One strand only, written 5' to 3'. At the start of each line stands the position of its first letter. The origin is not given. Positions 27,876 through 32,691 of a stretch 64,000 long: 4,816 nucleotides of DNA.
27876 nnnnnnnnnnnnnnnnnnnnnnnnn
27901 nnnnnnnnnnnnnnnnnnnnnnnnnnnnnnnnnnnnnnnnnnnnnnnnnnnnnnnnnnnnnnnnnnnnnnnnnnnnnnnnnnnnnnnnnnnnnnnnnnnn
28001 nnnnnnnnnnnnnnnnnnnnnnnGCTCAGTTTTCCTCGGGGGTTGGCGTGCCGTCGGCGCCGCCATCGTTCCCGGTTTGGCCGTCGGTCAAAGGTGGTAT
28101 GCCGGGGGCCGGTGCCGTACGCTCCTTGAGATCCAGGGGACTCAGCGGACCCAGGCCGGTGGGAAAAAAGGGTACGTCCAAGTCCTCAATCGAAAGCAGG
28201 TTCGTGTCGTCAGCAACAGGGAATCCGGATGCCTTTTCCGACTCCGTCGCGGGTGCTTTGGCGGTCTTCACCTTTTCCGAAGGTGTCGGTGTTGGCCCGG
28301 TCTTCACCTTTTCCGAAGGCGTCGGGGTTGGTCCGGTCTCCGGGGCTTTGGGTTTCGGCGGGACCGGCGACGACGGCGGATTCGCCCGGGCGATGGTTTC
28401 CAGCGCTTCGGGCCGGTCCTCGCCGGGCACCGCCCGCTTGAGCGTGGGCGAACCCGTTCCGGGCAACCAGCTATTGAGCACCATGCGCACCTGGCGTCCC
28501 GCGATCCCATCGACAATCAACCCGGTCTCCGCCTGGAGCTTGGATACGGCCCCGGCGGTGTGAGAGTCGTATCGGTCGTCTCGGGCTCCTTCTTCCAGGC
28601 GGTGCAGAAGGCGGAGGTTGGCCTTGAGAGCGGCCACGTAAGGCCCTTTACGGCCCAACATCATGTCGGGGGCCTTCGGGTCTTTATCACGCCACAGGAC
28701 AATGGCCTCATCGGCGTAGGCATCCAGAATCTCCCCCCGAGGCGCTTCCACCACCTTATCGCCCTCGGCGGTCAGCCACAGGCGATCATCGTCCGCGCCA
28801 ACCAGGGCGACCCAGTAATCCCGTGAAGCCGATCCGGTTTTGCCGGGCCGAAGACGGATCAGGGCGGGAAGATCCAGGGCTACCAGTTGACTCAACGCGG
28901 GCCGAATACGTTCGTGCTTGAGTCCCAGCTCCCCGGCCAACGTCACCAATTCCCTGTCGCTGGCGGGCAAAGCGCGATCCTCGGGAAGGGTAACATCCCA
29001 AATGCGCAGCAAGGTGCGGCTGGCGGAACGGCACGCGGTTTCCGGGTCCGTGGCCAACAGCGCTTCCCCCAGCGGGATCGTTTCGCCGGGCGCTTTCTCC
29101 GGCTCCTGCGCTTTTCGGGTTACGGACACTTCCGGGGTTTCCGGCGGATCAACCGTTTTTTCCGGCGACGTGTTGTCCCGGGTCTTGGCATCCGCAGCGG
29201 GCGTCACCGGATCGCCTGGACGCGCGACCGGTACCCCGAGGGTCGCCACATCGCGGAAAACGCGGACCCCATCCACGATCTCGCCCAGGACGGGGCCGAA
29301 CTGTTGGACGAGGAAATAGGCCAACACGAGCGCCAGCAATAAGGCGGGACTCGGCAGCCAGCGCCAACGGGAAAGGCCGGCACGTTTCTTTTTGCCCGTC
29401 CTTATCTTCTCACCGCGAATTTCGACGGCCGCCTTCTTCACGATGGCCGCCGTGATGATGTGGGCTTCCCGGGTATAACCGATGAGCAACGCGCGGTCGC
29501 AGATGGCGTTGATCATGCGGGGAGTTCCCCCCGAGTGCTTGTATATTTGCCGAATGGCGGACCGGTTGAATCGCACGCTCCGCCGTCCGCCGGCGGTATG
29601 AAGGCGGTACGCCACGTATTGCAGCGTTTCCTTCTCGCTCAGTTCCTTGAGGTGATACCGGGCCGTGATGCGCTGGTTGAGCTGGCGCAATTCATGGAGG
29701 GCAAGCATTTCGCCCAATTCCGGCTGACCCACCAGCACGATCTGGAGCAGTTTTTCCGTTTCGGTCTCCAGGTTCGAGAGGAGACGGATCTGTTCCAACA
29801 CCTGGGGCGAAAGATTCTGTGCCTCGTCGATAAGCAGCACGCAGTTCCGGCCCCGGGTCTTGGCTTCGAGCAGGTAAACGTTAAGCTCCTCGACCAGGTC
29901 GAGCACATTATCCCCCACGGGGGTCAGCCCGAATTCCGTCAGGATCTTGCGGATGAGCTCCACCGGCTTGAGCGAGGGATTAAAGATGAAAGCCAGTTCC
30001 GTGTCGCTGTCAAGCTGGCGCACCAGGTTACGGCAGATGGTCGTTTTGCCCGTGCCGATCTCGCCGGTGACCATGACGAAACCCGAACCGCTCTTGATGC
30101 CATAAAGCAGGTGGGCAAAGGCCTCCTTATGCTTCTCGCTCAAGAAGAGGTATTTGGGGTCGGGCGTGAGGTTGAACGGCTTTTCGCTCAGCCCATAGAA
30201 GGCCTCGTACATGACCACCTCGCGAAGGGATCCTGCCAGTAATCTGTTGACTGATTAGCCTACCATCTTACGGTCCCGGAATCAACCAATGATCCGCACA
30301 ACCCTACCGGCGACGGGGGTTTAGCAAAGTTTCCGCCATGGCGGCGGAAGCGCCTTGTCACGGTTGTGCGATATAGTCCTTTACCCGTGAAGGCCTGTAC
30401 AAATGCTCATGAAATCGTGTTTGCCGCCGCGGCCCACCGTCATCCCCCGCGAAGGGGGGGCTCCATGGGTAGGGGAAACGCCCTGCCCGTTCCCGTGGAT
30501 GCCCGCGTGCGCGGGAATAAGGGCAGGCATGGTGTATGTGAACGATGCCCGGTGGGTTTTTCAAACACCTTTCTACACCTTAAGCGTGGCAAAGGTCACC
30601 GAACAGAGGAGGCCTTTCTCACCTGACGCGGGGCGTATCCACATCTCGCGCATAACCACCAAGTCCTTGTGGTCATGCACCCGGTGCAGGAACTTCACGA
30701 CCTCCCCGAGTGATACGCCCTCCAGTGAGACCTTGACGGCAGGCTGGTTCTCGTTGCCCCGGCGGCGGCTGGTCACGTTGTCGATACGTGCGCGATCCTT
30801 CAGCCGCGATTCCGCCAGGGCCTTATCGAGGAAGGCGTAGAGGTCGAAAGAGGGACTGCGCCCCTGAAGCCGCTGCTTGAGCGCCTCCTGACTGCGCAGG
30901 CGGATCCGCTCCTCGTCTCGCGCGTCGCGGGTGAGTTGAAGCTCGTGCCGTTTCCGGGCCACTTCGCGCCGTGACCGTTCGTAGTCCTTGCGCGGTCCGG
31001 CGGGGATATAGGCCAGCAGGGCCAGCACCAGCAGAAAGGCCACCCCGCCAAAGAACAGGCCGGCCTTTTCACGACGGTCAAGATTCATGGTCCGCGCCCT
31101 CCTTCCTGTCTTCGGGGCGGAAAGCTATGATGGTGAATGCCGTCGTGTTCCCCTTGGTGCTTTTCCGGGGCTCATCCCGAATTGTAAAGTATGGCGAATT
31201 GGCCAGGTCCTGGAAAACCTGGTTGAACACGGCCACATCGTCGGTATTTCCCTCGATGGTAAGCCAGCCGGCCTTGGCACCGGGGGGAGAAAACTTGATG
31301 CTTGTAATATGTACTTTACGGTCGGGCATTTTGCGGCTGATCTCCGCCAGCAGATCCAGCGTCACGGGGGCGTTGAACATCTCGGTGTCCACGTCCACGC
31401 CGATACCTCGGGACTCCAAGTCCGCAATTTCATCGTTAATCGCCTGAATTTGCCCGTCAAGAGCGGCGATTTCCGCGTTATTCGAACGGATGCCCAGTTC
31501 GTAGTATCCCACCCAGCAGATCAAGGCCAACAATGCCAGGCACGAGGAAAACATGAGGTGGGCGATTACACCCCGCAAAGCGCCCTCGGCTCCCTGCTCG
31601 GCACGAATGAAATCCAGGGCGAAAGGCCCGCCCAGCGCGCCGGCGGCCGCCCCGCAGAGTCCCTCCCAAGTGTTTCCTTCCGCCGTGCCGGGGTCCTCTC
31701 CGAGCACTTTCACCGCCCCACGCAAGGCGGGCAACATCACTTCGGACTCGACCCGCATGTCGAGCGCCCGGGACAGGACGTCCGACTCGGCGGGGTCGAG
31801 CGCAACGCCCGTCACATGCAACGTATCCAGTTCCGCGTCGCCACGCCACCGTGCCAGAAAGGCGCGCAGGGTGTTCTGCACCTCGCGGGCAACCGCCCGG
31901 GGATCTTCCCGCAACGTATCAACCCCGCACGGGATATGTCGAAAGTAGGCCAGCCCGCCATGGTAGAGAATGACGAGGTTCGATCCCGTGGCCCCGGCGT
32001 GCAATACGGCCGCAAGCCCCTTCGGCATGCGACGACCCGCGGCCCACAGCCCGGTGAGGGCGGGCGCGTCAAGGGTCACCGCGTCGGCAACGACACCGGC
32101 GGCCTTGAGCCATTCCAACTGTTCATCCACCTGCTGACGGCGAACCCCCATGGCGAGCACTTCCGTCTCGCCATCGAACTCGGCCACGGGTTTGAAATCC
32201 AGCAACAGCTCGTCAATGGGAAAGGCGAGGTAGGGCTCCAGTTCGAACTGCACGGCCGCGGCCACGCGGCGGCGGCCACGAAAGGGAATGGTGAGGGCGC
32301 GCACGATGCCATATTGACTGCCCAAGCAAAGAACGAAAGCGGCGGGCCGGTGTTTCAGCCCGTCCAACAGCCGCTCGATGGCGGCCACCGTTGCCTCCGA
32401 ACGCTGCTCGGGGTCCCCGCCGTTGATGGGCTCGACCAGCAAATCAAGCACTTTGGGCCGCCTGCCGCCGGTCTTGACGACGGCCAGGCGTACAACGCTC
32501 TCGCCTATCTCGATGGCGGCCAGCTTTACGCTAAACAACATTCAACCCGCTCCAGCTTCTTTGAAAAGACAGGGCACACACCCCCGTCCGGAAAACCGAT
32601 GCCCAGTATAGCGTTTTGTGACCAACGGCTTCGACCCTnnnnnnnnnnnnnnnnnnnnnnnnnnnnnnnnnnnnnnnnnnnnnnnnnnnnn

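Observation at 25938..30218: URO-D-family enzyme gene embedded (2-nt and 16-nt gaps) between the GspA-like ATPase and GspB-like genes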

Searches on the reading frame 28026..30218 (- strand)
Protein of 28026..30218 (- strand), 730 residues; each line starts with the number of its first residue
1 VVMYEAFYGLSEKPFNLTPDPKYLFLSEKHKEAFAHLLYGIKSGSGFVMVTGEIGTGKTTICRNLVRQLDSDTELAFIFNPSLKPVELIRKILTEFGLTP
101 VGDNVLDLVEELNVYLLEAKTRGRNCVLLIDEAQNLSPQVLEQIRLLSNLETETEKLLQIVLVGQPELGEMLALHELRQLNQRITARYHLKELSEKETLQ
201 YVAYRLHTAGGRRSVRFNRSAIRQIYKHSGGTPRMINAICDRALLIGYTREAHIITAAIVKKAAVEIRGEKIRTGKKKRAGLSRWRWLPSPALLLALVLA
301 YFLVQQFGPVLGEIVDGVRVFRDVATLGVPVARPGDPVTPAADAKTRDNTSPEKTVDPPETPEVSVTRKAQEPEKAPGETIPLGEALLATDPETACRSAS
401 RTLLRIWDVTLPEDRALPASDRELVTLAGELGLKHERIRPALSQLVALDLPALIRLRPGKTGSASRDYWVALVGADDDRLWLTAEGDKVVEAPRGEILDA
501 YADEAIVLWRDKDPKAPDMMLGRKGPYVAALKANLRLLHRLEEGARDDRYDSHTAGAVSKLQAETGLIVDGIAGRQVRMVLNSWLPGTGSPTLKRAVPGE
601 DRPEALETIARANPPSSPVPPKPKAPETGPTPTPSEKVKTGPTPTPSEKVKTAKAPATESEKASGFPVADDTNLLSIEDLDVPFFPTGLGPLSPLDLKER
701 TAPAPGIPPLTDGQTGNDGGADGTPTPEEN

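Call 5: search_protein_families(library=pfam, proteins=[window:28026-30218:-], max_evalue=0.01)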
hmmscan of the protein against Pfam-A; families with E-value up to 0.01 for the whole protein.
window:28026-30218:- (730 aa): 18 families
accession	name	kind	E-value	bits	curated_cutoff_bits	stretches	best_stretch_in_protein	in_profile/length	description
PF13401.12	AAA_22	-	1.1e-28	100.6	27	1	43-172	3-130/130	AAA domain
PF13191.12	AAA_16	-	6.5e-12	46.7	32.6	1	27-154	5-162/167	AAA ATPase domain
PF01471.23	PG_binding_1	-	2e-07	31.5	23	1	525-579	2-55/57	Putative peptidoglycan binding domain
PF00004.35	AAA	-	1.4e-05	26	21.2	1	48-156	1-94/131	ATPase family associated with various cellular activities (AAA)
PF09848.15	SLFN-g3_helicase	-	2.7e-05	24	24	1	48-138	4-93/354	Schlafen group 3, DNA/RNA helicase domain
PF13604.12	AAA_30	-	4.8e-05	23.6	27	1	41-200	14-160/191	AAA domain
PF01637.24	ATPase_2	-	6e-05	23.4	33.2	1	46-193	21-182/225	ATPase domain predominantly from Archaea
PF13245.12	AAA_19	-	0.00016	22.3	25.1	1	45-165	11-125/134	AAA domain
PF13238.12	AAA_18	-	0.00034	21.5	29.4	1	48-121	1-44/128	AAA domain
PF24883.2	NPHP3_N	-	0.00099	19.8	24.8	0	42-76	19-53/164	Nephrocystin 3, N-terminal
PF02367.23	TsaE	-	0.0012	19.2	26.6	1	29-72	5-48/128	Threonylcarbamoyl adenosine biosynthesis protein TsaE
PF25199.1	nSTAND_NTPase5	-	0.0023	18.2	34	0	43-130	39-130/145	Novel STAND NTPase 5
PF07728.20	AAA_5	-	0.0025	18.3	22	1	48-163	2-106/139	AAA domain (dynein-related subfamily)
PF12775.13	AAA_7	-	0.0032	17.5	25.8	1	47-80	35-68/181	P-loop containing dynein motor region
PF03266.21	NTPase_1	-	0.0037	17.6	23.9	1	48-71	2-25/168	NTPase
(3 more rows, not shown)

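Call 7: search_protein_families(library=ncbifam, proteins=[window:28026-30218:-], max_evalue=1)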
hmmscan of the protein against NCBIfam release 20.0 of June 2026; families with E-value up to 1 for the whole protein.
window:28026-30218:- (730 aa): 16 families
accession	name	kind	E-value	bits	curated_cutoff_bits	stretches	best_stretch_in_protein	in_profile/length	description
TIGR03015.1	pepcterm_ATPase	hypoth_equivalog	5.2e-91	304.8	324.5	1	3-268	1-267/269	XrtA/PEP-CTERM system-associated ATPase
TIGR02869.1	spore_SleB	equivalog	4.5e-05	23.4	236.5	1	519-582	7-69/201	spore cortex-lytic enzyme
NF011522.0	PRK14961.1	equivalog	0.0091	14.9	562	1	49-249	42-230/363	DNA polymerase III subunits gamma and tau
NF052335.1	PdgHdaseHSB129560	equivalog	0.011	15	500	1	531-577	279-324/330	peptidoglycan hydrolase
NF001623.0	PRK00411.1-1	equivalog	0.013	14.3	311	1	32-70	45-83/411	ORC1-type DNA replication protein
TIGR02397.1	dnaX_nterm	equivalog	0.015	14.6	250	1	50-249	41-228/355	DNA polymerase III subunit gamma/tau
TIGR00635.1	ruvB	equivalog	0.022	13.8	299.05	1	206-264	168-226/305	Holliday junction branch migration DNA helicase RuvB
NF041000.1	ATPase_ComGA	equivalog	0.023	13.7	300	1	34-74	117-157/267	competence type IV pilus ATPase ComGA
TIGR00150.1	T6A_YjeE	equivalog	0.052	13.4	60.1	1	28-72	5-49/135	tRNA (adenosine(37)-N6)-threonylcarbamoyltransferase complex ATPase subunit type 1 TsaE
NF047389.1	ATPase_Sll1717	subfamily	0.072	12.2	75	0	43-90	28-72/454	P-loop ATPase, Sll1717 family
NF052336.1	PdgHdaseHSB100310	equivalog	0.085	12.2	500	1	546-576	278-308/316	peptidoglycan hydrolase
NF010248.0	PRK13695.1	equivalog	0.093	12.4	156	1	48-71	6-29/180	NTPase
TIGR00041.1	DTMP_kinase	equivalog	0.1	12.3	83.25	1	47-97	6-58/196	dTMP kinase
TIGR02928.1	TIGR02928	subfamily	0.12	11.2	181.3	1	47-74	42-69/366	orc1/cdc6 family replication initiation protein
NF040486.1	SrfA_fam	subfamily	0.56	9.5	150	0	271-377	210-302/438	SrfA family protein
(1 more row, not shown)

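Call 14: find_homologous_proteins(query=window:28026-30218:-)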
Query window:28026-30218:- (730 aa): 8000 proteins with E <= 0.001 among 8000 candidates; the best 120 are listed.
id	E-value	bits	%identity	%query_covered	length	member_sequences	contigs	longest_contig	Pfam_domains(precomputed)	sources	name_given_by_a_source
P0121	0.0e+0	1626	100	100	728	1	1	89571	PF00004.36,PF13401.13,PF01471.24,PF13191.13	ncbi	-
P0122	0.0e+0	1055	67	99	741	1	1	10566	PF13604.13,PF13245.13,PF00004.36,PF13401.13,PF01471.24,PF13191.13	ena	-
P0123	5.8e-219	747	55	95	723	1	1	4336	PF13604.13,PF00004.36,PF13401.13,PF09848.16,PF01471.24,PF13191.13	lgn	-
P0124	2.2e-193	663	49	97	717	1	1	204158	PF00004.36,PF13401.13,PF20703.4,PF09848.16,PF01471.24,PF13191.13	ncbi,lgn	-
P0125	1.2e-192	660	49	97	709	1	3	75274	PF00004.36,PF13401.13,PF09848.16,PF07728.21,PF01471.24,PF13191.13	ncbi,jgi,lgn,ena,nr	ncbi:MAG TPA: AAA family ATPase [Candidatus Hydrogenedentes bacterium]|nr:AAA family ATPase [Candida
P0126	1.1e-191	657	54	81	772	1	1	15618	PF13401.13,PF01471.24,PF13191.13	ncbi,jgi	-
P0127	9.0e-191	654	51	90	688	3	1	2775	PF00004.36,PF13401.13,PF20703.4,PF09848.16,PF01471.24,PF13191.13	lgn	-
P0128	1.1e-190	654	49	98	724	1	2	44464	PF13604.13,PF00004.36,PF13401.13,PF09848.16,PF01471.24,PF13191.13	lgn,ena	-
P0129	1.4e-190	653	53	82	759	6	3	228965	PF00004.36,PF13401.13,PF01471.24,PF13191.13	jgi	jgi:general secretion pathway protein A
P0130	1.5e-189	650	49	98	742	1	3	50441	PF13604.13,PF00004.36,PF13401.13,PF09848.16,PF07728.21,PF01471.24,PF13191.13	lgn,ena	-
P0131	1.7e-189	650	53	82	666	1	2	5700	PF13401.13,PF09848.16,PF07728.21,PF13191.13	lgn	-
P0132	3.0e-189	649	49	97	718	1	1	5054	PF00004.36,PF13401.13,PF01471.24,PF13191.13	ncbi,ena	-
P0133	3.9e-189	649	47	97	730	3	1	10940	PF13604.13,PF00004.36,PF13401.13,PF09848.16,PF07728.21,PF01471.24,PF13191.13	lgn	-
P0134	4.8e-189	648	48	98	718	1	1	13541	PF00004.36,PF13401.13,PF01471.24,PF13191.13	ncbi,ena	-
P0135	6.8e-189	648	53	85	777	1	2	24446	PF00004.36,PF13401.13,PF01471.24,PF13191.13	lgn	-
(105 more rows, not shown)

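Call 15: find_encoding_contigs(protein=P0123, flank=10000, max_places=3)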
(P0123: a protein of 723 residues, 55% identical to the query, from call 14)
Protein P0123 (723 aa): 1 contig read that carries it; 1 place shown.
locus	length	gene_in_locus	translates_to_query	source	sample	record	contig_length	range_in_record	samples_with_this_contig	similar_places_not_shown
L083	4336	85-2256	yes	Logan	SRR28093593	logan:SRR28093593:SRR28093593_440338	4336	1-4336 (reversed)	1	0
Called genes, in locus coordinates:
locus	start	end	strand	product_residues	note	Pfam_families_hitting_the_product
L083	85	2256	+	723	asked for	PF13191:AAA_16, PF00004:AAA (weak), PF09848:SLFN-g3_helicase (weak), PF13401:AAA_22, PF13604:AAA_30 (faint), PF01471:PG_binding_1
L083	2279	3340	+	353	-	PF01208:URO-D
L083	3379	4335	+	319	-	?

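Call 16: find_encoding_contigs(protein=P0124, flank=10000, max_places=2)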
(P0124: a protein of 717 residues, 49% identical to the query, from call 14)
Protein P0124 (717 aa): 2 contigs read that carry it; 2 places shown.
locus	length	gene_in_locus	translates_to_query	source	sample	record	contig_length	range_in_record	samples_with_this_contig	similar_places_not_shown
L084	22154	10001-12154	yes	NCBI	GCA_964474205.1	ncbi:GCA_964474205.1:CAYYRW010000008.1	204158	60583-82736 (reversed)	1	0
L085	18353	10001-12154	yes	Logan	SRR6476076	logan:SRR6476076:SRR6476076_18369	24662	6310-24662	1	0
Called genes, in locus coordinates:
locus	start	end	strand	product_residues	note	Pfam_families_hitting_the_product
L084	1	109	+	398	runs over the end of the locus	PF09865:DUF2092, PF00578:AhpC-TSA, PF08534:Redoxin, PF00085:Thioredoxin, PF13098:Thioredoxin_2 (weak), PF13905:Thioredoxin_8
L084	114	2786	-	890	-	PF14307:Glyco_tran_WbsX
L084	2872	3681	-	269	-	PF01243:PNPOx_N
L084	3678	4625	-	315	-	PF13353:Fer4_12 (weak), PF12837:Fer4_6 (faint), PF12838:Fer4_7 (faint), PF00037:Fer4 (faint), PF13237:Fer4_10 (weak), PF25160:LdpA_Fe-S-bd (weak), PF04055:Radical_SAM, PF13353:Fer4_12 (weak)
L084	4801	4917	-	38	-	-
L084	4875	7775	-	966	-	-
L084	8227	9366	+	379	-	PF13173:AAA_14, PF13635:DUF4143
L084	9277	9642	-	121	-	-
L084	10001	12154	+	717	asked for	PF13191:AAA_16, PF09848:SLFN-g3_helicase (weak), PF13401:AAA_22, PF20703:nSTAND1 (weak), PF00004:AAA (weak), PF01471:PG_binding_1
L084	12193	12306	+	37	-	-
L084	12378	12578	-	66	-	PF21748:UPF0150 (faint)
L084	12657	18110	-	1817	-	PF18884:TSP3_bac (weak), PF13004:BACON (faint), PF19190:BACON_2 (weak), PF00404:Dockerin_1 (weak)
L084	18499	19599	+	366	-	PF05222:AlaDh_PNT_N, PF07992:Pyr_redox_2 (weak), PF01262:AlaDh_PNT_C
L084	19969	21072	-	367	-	PF00248:Aldo_ket_red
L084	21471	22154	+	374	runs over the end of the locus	PF03193:RsgA_GTPase, PF00005:ABC_tran (weak), PF01926:MMR_HSR1 (weak)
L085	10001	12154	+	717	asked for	PF13191:AAA_16, PF09848:SLFN-g3_helicase (weak), PF13401:AAA_22, PF20703:nSTAND1 (weak), PF00004:AAA (weak), PF01471:PG_binding_1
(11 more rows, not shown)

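Call 17: find_encoding_contigs(protein=P0125, flank=10000, max_places=2)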
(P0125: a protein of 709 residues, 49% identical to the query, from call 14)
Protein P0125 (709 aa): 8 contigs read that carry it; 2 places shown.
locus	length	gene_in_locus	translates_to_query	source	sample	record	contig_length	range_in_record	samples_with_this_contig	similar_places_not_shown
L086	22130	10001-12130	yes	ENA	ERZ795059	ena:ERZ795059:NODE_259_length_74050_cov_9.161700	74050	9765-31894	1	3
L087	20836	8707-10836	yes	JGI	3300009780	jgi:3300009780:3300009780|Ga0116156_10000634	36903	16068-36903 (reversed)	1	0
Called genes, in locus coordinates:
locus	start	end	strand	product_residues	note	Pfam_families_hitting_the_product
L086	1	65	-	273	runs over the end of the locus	PF00515:TPR_1 (weak), PF07719:TPR_2 (faint), PF13174:TPR_6 (faint), PF21033:RMD1-3, PF12895:ANAPC3 (weak), PF14559:TPR_19, PF14559:TPR_19 (weak), PF13432:TPR_16 (weak), +16 more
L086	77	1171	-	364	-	PF00465:Fe-ADH, PF13685:Fe-ADH_2, PF01761:DHQ_synthase, PF24621:DHQS_C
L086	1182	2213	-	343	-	PF01408:GFO_IDH_MocA, PF02894:GFO_IDH_MocA_C, PF22725:GFO_IDH_MocA_C3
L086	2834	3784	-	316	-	-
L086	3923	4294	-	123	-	PF07892:DUF1667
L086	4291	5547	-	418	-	PF00890:FAD_binding_2, PF01266:DAO (faint), PF01494:FAD_binding_3 (faint), PF03486:HI0933_like (weak), PF07992:Pyr_redox_2, PF12831:FAD_oxidored (weak), PF13450:NAD_binding_8, PF00070:Pyr_redox (weak), +2 more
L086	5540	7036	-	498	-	PF01266:DAO, PF04324:Fer2_BFD, PF17806:SO_alpha_A3 (weak)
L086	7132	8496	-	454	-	PF01554:MatE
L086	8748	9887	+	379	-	PF13173:AAA_14, PF13635:DUF4143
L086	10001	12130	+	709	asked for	PF07728:AAA_5 (faint), PF09848:SLFN-g3_helicase (weak), PF13191:AAA_16, PF13401:AAA_22, PF00004:AAA (weak), PF01471:PG_binding_1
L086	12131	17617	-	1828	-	PF13004:BACON (faint), PF19190:BACON_2 (faint), PF18884:TSP3_bac (weak), PF00404:Dockerin_1 (weak)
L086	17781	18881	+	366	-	PF05222:AlaDh_PNT_N, PF01262:AlaDh_PNT_C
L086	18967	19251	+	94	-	PF04255:DUF433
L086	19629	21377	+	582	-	PF02463:SMC_N (weak), PF11398:DUF2813 (faint), PF13175:AAA_15, PF13476:AAA_23 (weak), PF13304:AAA_21, PF13175:AAA_15, PF20469:OLD-like_TOPRIM (weak)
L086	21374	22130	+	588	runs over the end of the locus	PF00580:UvrD-helicase, PF01443:Viral_helicase1 (faint), PF13245:AAA_19, PF13361:UvrD_C (weak), PF13538:UvrD_C_2 (faint)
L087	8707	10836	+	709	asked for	PF07728:AAA_5 (faint), PF09848:SLFN-g3_helicase (weak), PF13191:AAA_16, PF13401:AAA_22, PF00004:AAA (weak), PF01471:PG_binding_1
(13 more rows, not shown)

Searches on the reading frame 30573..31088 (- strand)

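Call 5: search_protein_families(library=pfam, proteins=[window:30573-31088:-], max_evalue=0.01)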
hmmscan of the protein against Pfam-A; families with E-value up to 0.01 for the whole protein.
window:30573-31088:- (171 aa): 1 family
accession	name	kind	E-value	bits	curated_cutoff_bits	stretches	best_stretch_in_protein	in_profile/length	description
PF04612.17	T2SSM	-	6e-05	23.7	27.8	1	3-145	11-136/160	Type II secretion system (T2SS), protein M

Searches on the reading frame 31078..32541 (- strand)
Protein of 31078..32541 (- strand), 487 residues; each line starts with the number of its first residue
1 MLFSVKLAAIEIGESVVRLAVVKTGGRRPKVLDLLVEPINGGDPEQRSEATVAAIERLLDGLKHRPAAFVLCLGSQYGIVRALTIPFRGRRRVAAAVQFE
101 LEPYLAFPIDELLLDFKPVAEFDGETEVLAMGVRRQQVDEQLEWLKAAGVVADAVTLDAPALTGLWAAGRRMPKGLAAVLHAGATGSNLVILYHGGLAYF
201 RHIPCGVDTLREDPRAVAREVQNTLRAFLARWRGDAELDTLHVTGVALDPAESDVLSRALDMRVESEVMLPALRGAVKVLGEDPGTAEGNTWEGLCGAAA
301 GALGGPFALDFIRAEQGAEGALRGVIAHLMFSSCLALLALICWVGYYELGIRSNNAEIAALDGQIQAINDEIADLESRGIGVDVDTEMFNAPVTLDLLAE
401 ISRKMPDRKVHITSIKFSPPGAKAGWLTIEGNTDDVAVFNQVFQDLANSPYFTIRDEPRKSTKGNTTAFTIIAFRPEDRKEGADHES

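Call 5: search_protein_families(library=pfam, proteins=[window:31078-32541:-], max_evalue=0.01)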
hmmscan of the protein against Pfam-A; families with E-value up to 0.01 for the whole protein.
window:31078-32541:- (487 aa): 3 families
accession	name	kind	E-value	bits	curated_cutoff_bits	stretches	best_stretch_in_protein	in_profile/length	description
PF11104.14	PilM_2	-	1.3e-09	37.9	27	1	10-208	2-213/340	Type IV pilus assembly protein PilM;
PF05134.19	T2SSL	-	4.2e-06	26.8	25.5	1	55-162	33-138/231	Type II secretion system (T2SS), protein L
PF05137.18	PilN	-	6.5e-05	23.3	22.8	1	397-453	2-52/78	Fimbrial assembly protein (PilN)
